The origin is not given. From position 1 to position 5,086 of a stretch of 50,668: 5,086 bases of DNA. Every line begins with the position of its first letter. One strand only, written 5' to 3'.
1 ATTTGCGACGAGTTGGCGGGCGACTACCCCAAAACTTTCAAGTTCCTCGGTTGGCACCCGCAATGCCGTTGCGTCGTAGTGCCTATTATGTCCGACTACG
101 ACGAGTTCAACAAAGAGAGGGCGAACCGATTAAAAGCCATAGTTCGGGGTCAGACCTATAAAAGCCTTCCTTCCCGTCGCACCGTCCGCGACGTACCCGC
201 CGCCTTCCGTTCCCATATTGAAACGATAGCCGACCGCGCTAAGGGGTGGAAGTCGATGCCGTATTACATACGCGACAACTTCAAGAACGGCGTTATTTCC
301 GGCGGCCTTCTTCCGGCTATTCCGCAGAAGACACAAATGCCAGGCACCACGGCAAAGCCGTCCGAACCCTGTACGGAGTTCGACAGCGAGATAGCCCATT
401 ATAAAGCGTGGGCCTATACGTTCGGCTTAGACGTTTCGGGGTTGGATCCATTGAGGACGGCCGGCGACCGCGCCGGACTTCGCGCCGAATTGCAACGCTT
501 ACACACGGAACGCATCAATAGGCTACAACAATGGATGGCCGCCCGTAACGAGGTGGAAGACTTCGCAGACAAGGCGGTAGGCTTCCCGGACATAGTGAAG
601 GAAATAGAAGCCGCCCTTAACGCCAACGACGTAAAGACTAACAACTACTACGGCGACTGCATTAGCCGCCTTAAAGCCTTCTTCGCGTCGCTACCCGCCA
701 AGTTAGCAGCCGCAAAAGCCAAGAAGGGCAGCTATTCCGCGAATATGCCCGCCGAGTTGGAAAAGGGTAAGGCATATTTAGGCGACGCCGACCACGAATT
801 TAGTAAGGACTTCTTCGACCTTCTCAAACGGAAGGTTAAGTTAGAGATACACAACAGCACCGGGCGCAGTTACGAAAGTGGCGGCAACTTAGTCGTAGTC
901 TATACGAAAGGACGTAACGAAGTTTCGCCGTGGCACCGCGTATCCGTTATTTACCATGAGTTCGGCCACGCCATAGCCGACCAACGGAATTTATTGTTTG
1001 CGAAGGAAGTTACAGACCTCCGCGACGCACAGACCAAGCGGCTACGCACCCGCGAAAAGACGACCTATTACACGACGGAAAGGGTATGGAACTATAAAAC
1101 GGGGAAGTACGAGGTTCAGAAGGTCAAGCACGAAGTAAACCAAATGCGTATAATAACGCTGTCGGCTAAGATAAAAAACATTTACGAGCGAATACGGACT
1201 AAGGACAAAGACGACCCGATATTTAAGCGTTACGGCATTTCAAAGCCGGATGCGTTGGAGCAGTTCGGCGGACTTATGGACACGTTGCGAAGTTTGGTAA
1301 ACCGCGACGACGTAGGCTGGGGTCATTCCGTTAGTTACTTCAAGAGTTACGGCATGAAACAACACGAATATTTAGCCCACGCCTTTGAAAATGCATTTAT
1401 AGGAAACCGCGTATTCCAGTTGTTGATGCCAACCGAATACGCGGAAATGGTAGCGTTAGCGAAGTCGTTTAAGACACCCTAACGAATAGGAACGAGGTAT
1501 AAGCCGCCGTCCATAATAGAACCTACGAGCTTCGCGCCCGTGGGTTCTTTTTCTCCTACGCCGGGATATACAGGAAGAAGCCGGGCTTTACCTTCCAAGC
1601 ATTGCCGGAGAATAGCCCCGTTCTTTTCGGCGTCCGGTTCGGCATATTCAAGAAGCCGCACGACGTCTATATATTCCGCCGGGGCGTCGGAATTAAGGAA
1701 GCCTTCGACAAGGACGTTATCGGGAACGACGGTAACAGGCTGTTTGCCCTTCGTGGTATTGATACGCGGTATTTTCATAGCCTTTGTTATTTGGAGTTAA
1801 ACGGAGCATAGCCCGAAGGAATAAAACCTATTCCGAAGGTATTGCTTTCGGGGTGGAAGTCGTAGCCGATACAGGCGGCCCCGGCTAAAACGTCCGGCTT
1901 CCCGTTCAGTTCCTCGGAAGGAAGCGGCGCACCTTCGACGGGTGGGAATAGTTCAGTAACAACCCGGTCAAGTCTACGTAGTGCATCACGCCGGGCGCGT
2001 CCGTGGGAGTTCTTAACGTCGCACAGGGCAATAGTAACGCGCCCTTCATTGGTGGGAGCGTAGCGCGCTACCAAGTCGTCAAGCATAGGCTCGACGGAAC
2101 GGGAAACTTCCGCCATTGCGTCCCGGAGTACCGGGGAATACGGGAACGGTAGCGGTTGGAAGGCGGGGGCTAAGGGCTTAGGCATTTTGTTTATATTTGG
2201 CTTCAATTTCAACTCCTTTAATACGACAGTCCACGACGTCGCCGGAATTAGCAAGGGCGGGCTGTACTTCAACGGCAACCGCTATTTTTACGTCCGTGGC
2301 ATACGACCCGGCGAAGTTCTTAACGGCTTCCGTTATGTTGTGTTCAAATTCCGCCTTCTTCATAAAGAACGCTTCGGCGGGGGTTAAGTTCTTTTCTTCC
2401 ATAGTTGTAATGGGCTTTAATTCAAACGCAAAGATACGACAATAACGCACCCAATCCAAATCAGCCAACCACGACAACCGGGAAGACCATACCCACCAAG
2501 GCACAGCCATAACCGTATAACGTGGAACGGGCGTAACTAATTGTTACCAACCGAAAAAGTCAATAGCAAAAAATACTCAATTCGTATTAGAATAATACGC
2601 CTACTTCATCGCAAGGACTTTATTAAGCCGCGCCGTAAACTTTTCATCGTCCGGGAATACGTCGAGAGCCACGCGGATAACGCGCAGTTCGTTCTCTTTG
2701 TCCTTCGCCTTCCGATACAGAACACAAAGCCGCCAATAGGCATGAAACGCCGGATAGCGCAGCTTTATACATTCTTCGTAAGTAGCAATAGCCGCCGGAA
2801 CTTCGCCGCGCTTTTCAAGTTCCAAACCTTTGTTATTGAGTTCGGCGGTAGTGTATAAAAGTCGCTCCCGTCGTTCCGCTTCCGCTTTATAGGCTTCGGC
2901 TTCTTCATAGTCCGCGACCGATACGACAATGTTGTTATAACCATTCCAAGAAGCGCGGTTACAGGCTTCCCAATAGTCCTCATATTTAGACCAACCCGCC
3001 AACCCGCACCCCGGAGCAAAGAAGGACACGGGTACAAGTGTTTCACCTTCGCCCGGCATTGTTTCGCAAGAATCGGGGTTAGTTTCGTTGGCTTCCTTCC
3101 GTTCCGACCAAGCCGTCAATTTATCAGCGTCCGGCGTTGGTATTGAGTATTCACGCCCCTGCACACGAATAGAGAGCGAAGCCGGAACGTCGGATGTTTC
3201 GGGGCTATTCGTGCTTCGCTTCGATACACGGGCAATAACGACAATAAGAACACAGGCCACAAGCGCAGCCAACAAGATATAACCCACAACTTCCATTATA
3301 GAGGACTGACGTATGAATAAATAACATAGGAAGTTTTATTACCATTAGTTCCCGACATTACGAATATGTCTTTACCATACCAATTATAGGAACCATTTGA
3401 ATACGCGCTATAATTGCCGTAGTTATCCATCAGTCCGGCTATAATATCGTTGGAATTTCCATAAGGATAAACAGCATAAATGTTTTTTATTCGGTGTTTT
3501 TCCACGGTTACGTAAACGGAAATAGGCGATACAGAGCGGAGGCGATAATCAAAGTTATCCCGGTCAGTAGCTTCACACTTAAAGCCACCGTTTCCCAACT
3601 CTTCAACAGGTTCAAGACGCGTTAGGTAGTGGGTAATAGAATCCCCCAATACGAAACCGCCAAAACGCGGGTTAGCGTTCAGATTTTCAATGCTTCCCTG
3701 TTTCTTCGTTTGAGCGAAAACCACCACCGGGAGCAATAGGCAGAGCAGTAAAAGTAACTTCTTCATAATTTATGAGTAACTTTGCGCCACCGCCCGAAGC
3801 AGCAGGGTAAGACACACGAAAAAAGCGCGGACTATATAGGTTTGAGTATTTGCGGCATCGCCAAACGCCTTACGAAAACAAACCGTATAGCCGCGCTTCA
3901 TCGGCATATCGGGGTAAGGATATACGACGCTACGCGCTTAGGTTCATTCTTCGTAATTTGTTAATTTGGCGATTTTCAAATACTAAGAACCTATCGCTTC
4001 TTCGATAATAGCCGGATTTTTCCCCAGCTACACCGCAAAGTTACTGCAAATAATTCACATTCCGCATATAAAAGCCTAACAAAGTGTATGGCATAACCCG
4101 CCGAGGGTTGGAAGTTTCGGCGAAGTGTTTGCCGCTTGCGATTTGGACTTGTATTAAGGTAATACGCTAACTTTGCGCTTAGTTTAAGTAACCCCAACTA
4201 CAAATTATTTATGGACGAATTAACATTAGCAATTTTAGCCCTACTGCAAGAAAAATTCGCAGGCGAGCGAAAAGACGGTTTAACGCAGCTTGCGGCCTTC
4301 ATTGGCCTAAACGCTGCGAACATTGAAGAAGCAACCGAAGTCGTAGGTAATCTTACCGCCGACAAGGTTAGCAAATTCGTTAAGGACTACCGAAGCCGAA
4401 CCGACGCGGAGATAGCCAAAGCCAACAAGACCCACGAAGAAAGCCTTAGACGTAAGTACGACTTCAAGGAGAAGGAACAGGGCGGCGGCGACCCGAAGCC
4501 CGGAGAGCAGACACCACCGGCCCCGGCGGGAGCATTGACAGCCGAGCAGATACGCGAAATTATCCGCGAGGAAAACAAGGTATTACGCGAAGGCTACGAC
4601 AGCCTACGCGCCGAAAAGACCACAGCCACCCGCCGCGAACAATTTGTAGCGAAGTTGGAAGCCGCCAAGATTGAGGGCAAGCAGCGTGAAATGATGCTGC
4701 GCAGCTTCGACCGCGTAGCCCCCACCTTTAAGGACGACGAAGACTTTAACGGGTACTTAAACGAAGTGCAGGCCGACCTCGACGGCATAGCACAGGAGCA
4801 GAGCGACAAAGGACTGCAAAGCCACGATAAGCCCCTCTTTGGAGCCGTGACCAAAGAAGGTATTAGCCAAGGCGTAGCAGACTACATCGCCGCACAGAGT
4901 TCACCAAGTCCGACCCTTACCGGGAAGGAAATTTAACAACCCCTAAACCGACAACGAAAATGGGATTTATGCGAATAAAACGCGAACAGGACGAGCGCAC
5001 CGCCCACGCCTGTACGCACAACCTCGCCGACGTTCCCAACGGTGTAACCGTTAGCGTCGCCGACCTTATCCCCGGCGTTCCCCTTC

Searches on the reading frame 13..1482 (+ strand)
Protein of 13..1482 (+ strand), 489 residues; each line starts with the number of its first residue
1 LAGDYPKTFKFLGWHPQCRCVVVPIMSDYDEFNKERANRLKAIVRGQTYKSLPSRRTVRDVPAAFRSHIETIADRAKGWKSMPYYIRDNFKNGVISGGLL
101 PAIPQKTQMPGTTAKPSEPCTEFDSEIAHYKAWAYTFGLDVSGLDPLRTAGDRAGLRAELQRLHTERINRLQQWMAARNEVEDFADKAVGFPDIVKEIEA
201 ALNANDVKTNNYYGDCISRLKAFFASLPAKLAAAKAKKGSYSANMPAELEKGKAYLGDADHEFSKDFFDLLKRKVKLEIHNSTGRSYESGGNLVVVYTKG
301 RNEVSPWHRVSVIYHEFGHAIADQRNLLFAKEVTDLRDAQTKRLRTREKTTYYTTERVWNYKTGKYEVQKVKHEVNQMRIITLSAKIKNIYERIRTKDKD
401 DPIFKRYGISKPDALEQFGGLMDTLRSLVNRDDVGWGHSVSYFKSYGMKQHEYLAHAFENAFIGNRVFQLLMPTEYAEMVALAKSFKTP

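Call 22: search_protein_families(library=phrogs, proteins=[window:13-1482:+], max_evalue=0.001)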
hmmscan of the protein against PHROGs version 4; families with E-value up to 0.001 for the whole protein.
window:13-1482:+ (489 aa): 5 families
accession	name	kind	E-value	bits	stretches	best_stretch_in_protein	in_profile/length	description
phrog_35295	-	unknown function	1.1e-67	230.3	1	2-263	280-545/794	-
phrog_16625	-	moron, auxiliary metabolic gene and host takeover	2e-15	57.3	1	2-115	289-399/869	Bxa ADP-ribosyl transferase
phrog_7625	-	head and packaging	7.1e-14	52.6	1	1-92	224-312/504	head morphogenesis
phrog_4728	-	head and packaging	7.7e-08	32.5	1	311-465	424-560/591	head morphogenesis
phrog_115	-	head and packaging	0.00082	19.6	1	9-57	301-352/665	minor head protein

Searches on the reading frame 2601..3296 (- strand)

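Call 22: search_protein_families(library=phrogs, proteins=[window:2601-3296:-], max_evalue=0.001)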
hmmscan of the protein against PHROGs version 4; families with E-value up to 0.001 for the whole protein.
window:2601-3296:- (231 aa): 0 families

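Call 83: search_protein_families(library=pfam, proteins=[window:2601-3296:-], max_evalue=0.01)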
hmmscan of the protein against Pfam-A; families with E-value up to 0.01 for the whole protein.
window:2601-3296:- (231 aa): 3 families
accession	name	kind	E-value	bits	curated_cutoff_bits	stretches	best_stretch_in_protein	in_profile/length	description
PF13432.12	TPR_16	-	0.0017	19.2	32.7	1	156-217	3-64/65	Tetratricopeptide repeat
PF00515.34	TPR_1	-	0.0038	17.4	27.8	1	153-179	4-30/34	Tetratricopeptide repeat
PF13428.12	TPR_14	-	0.0063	17.5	23.5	0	158-190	9-40/44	Tetratricopeptide repeat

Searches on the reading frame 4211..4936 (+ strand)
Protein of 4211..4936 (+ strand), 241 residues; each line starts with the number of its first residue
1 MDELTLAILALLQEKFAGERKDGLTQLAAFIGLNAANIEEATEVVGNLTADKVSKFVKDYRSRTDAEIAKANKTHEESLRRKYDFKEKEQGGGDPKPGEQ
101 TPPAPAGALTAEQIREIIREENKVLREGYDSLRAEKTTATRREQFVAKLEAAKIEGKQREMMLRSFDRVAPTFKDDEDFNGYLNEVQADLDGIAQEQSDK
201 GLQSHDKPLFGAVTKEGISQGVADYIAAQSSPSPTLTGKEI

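Call 32: find_related_loci(query=window:4211-4933:+, collection=viral_contigs, flank=4000)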
Query window:4211-4933:+ (241 aa) in viral_contigs; peptide patterns used: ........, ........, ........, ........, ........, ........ (x = any residue, [..] = any of these).
105 stretches matched a pattern; 103 encode a relative of the query (tblastn E <= 1e-3); the best 80 are kept; 79 distinct loci.
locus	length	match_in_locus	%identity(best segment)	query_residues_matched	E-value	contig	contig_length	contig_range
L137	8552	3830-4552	97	1-241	5e-156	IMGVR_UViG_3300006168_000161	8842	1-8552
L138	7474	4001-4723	95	1-241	6e-152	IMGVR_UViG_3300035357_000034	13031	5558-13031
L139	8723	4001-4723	95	1-241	2e-151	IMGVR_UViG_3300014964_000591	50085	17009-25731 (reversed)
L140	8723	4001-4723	95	1-241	2e-151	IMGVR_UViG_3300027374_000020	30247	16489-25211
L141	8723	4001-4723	94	1-241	9e-151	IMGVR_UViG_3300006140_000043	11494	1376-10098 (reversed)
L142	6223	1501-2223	94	1-241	8e-151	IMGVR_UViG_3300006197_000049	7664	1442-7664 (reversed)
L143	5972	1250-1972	94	1-241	7e-151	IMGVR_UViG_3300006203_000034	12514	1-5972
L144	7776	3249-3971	94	1-241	9e-151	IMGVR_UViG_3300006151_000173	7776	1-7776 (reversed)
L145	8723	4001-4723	94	1-241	9e-151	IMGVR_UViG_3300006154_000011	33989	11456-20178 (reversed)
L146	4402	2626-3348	94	1-241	5e-154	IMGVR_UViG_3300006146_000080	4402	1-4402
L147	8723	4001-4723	94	1-241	9e-151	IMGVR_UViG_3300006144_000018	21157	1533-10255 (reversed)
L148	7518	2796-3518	94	1-241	9e-151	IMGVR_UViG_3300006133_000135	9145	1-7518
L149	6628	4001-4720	81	1-241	4e-126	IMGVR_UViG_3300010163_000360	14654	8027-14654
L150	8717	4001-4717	79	1-241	5e-121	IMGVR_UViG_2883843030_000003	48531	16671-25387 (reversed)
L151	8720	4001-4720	77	1-241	1e-110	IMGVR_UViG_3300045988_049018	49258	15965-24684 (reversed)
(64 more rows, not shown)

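Call 56: search_protein_families(library=phrogs, proteins=[window:4211-4936:+], max_evalue=0.001)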
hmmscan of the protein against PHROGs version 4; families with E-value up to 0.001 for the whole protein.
window:4211-4936:+ (241 aa): 1 family
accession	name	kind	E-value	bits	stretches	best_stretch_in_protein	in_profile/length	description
phrog_5824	-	unknown function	3.9e-39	135.7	1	8-231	5-221/228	-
